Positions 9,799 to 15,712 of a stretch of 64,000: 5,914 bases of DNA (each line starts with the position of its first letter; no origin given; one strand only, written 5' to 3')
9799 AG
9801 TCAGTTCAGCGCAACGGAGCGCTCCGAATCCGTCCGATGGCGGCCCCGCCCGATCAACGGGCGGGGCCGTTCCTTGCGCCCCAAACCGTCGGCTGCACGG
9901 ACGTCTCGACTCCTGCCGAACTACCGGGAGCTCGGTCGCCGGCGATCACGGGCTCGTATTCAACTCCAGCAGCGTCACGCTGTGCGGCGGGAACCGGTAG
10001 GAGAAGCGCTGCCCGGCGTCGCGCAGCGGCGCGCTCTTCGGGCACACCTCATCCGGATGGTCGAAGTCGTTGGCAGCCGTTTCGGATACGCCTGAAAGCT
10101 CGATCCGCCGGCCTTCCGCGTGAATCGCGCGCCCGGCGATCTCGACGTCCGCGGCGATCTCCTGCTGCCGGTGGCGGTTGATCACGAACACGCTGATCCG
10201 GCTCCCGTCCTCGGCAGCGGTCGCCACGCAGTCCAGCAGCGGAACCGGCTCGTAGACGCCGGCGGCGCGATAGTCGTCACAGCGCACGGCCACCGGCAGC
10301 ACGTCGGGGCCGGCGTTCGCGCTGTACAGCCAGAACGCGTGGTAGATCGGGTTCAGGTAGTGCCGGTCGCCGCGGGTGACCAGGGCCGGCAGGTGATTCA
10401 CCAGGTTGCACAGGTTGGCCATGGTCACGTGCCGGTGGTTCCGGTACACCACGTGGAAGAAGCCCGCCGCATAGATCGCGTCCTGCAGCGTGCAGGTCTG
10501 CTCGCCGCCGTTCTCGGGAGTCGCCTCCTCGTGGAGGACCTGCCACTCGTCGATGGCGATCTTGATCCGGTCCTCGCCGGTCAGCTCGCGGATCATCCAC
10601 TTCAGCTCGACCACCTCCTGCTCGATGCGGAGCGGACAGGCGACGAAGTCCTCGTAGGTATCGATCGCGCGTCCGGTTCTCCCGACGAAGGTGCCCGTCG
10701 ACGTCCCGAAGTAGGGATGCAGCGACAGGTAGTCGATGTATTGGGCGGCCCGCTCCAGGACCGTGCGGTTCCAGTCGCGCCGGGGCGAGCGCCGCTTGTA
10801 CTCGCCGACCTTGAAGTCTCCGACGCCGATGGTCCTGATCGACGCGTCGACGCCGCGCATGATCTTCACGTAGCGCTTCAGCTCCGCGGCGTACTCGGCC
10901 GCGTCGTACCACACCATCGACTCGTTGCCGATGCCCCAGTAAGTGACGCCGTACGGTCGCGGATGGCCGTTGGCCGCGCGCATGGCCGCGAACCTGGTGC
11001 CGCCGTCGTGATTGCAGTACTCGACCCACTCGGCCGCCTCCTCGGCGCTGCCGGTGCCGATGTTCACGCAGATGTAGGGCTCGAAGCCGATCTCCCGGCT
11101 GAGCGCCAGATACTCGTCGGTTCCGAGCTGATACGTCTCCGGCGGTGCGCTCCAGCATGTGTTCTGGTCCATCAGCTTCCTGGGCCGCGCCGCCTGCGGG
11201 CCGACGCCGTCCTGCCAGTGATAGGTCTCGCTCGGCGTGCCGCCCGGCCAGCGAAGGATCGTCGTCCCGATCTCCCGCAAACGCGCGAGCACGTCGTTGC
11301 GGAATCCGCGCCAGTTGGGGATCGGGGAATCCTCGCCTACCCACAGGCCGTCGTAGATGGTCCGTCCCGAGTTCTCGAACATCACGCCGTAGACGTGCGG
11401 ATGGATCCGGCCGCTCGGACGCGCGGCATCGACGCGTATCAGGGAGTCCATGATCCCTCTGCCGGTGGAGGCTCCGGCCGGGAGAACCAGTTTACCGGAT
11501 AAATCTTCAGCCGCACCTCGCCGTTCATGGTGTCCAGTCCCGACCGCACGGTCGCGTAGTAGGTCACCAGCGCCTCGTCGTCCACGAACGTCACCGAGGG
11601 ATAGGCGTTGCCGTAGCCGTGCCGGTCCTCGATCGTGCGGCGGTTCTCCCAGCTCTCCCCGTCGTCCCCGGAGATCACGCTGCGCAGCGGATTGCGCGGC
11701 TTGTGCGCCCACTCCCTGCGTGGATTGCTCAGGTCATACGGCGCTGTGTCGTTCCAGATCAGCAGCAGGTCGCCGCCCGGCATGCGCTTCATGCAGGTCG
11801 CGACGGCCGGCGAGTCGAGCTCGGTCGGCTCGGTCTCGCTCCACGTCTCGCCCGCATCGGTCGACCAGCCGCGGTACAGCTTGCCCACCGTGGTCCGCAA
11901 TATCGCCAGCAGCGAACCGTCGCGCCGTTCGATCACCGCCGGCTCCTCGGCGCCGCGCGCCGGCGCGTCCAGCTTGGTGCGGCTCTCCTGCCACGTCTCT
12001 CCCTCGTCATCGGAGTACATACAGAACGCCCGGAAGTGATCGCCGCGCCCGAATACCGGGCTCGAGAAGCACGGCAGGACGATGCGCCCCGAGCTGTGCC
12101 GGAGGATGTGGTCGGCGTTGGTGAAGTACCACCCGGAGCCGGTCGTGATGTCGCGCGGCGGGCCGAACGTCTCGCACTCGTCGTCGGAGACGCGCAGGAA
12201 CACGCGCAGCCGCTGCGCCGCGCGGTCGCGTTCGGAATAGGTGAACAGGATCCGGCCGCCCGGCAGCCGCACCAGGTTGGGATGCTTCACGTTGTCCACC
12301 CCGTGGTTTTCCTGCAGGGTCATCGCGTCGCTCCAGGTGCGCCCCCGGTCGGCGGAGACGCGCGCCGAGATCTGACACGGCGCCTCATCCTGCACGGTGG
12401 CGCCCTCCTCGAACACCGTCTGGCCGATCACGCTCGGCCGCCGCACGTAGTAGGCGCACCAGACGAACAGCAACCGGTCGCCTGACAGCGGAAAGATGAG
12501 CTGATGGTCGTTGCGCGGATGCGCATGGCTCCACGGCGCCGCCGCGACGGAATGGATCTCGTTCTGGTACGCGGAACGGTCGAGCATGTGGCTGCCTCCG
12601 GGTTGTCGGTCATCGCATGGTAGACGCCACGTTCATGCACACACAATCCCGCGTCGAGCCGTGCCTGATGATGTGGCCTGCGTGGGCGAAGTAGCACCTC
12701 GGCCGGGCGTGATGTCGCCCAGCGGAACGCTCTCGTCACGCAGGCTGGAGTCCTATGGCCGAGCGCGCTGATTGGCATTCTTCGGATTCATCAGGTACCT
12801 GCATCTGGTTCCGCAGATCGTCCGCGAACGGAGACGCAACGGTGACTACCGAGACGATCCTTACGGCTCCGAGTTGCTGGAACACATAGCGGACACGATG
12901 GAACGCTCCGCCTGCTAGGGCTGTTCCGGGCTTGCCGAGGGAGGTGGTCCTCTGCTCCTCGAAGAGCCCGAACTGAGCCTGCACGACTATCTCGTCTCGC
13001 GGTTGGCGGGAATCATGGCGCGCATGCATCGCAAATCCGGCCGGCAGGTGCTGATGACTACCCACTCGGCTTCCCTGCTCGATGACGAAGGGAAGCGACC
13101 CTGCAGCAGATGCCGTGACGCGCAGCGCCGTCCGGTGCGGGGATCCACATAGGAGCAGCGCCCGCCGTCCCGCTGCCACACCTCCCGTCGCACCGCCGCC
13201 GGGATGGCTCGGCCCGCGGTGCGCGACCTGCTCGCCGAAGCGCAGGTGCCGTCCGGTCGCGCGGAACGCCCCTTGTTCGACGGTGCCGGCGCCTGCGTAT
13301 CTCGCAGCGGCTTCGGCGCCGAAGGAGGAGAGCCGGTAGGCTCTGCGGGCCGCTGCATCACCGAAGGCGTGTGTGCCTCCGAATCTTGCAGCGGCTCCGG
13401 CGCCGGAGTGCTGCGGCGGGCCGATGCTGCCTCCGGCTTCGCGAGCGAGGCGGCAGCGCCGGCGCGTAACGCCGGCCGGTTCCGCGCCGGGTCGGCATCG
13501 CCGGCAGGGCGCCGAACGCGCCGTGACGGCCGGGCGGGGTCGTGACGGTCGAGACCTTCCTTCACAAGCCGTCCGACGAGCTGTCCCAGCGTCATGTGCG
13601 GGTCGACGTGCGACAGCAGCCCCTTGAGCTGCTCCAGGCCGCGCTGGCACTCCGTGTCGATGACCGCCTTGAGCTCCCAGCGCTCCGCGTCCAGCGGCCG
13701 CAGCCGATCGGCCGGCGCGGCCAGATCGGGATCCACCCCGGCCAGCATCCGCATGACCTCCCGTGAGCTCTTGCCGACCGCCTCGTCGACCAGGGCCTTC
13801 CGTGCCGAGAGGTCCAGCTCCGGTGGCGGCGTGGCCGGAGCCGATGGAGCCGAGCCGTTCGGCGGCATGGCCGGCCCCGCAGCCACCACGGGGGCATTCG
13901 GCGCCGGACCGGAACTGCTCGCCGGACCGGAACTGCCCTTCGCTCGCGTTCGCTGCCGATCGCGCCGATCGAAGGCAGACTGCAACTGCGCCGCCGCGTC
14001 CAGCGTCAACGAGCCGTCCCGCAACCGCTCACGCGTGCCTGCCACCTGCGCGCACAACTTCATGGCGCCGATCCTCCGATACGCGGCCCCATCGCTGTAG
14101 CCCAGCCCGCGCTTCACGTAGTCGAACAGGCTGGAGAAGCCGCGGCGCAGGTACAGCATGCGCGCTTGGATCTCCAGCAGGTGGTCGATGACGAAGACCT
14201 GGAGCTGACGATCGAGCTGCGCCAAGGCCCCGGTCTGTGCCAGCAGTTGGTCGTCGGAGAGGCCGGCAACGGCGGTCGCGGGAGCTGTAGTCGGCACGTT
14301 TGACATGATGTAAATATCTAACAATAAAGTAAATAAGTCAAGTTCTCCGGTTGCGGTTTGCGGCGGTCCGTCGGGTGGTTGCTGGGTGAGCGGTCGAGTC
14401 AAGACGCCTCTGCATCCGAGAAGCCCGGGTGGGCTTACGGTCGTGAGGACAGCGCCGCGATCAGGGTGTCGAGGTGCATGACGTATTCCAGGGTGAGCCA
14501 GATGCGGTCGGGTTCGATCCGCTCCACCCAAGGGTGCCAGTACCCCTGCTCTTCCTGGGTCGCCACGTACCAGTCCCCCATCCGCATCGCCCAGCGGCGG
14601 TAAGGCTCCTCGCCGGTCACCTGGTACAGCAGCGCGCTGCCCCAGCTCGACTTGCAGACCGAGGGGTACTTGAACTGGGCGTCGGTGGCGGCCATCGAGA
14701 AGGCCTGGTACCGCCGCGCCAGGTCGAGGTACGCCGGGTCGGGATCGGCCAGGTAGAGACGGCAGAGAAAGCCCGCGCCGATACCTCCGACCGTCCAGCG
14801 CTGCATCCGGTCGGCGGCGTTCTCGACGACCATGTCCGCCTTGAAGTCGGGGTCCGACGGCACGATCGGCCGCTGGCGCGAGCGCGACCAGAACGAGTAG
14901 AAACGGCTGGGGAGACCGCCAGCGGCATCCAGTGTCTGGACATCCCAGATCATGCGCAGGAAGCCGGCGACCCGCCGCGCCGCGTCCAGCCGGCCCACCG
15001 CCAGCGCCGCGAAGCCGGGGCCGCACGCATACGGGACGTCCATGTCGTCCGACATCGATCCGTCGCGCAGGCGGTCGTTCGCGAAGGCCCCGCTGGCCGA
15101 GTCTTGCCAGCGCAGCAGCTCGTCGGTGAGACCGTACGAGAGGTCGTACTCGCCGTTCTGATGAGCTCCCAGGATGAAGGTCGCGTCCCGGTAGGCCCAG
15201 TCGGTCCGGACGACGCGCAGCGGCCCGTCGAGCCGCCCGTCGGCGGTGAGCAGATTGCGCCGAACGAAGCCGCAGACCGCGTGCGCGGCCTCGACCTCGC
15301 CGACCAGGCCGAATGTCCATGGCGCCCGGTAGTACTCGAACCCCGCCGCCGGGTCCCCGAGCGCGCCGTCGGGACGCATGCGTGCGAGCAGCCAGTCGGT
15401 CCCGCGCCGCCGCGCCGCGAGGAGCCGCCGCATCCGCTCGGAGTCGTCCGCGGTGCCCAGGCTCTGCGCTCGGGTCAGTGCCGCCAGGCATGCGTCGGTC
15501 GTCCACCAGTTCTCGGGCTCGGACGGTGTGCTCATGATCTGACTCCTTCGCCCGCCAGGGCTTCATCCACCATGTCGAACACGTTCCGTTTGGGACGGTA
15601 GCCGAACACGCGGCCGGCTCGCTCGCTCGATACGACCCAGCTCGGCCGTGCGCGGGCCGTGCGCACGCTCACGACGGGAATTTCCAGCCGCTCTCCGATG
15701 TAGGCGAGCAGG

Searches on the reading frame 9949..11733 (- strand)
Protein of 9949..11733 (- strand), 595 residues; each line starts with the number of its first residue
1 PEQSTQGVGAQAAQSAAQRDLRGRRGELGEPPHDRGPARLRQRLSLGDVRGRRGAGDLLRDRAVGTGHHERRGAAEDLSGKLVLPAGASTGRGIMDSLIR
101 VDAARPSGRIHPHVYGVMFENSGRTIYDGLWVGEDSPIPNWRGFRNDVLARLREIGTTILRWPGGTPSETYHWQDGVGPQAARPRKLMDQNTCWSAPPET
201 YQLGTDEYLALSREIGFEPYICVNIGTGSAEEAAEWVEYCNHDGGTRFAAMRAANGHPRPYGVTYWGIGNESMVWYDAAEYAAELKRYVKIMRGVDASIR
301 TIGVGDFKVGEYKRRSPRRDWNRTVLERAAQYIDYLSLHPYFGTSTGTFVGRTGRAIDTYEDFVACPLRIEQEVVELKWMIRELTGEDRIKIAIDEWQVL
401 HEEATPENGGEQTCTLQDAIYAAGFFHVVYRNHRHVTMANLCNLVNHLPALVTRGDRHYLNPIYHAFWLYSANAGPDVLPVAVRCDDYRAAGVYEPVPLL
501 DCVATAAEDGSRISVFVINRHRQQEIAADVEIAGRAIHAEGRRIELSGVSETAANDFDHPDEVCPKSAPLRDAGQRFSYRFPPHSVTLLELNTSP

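Call 63: search_protein_families(library=pfam, proteins=[window:9949-11733:-], max_evalue=0.001)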
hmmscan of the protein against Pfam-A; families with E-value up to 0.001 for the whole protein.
window:9949-11733:- (595 aa): 2 families
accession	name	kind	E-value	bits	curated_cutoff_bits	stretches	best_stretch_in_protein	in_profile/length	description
PF06964.18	Alpha-L-AF_C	-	2.6e-29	103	27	1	395-585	1-165/165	Alpha-L-arabinofuranosidase C-terminal domain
PF22848.2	ASD1_dom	-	1.7e-06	28.2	22.2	1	235-275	112-153/239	Alpha-L-arabinofuranosidase 1 domain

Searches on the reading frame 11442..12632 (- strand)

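Call 63: search_protein_families(library=pfam, proteins=[window:11442-12632:-], max_evalue=0.001)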
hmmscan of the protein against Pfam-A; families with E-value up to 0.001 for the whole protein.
window:11442-12632:- (397 aa): 5 families
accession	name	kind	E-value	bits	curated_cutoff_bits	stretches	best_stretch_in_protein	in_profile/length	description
PF13088.12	BNR_2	-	8.9e-37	127.4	31.4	1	76-352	8-272/277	BNR repeat-like domain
PF13859.12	BNR_3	-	1.4e-09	38.2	27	1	79-267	21-213/308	BNR repeat-like domain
PF02012.26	BNR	-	5.9e-08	32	27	0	206-215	2-11/12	BNR/Asp-box repeat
PF24316.1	Tli3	-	9.4e-06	26.4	27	0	82-109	78-104/129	T6SS Tli3 immunity protein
PF15902.12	Sortilin-Vps10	-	0.0004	19.7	33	0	206-329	5-110/446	Sortilin, neurotensin receptor 3,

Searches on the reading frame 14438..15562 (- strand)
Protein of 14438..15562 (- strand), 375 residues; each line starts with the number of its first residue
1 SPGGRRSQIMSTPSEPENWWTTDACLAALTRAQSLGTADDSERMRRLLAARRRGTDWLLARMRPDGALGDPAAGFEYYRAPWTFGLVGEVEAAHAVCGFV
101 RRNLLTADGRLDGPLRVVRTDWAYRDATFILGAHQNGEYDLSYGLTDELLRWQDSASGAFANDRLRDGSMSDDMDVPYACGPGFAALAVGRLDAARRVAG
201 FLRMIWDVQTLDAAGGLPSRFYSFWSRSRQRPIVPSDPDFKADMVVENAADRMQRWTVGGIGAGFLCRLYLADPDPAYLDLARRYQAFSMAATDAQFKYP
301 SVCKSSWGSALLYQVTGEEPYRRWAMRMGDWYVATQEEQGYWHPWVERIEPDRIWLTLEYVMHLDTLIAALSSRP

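Call 63: search_protein_families(library=pfam, proteins=[window:14438-15562:-], max_evalue=0.001)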
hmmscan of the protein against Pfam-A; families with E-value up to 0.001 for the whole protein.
window:14438-15562:- (375 aa): 1 family
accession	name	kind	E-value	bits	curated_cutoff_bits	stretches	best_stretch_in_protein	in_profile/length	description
PF07470.19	Glyco_hydro_88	-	2.7e-06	27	26.6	1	252-367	25-133/352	Glycosyl Hydrolase Family 88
